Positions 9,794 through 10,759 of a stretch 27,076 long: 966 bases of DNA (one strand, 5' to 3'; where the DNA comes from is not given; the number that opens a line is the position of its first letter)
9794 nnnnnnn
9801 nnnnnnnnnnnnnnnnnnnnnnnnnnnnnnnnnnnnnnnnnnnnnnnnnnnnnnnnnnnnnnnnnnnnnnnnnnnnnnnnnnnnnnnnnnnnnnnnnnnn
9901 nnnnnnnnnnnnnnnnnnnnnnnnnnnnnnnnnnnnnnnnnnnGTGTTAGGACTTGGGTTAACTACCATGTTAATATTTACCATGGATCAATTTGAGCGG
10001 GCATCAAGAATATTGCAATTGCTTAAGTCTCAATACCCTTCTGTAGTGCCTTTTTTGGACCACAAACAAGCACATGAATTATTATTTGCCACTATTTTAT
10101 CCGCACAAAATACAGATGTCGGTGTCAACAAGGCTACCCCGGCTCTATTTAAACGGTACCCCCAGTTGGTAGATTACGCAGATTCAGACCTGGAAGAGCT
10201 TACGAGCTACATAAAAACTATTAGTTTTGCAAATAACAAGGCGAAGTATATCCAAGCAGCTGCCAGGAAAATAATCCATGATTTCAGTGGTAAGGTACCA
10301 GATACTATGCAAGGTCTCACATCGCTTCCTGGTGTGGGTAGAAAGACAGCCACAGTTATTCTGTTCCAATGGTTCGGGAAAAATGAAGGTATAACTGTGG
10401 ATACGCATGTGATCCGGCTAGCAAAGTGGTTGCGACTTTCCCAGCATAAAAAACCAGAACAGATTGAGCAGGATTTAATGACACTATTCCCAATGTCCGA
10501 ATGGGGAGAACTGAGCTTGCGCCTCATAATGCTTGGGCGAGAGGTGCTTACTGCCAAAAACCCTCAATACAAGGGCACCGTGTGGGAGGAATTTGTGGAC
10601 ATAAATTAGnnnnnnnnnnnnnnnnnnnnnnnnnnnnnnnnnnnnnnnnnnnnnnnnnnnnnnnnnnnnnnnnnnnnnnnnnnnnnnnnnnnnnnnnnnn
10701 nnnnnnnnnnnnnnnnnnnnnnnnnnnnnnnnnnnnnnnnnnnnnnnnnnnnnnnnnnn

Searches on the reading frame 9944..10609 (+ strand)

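Call 3: search_protein_families(library=pfam, proteins=[window:9944-10609:+], max_evalue=0.01)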
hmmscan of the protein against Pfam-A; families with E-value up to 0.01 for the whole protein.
window:9944-10609:+ (221 aa): 3 families
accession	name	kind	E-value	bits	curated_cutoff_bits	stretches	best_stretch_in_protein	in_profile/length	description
PF00730.31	HhH-GPD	-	2.9e-25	89.1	26.2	1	49-183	2-107/108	HhH-GPD superfamily base excision DNA repair protein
PF00633.29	HHH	-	5.8e-07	29.5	24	1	114-140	2-28/30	Helix-hairpin-helix motif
PF21176.3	RecR_HhH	-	0.0049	17.1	27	0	123-137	6-20/45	RecR, helix-hairpin-helix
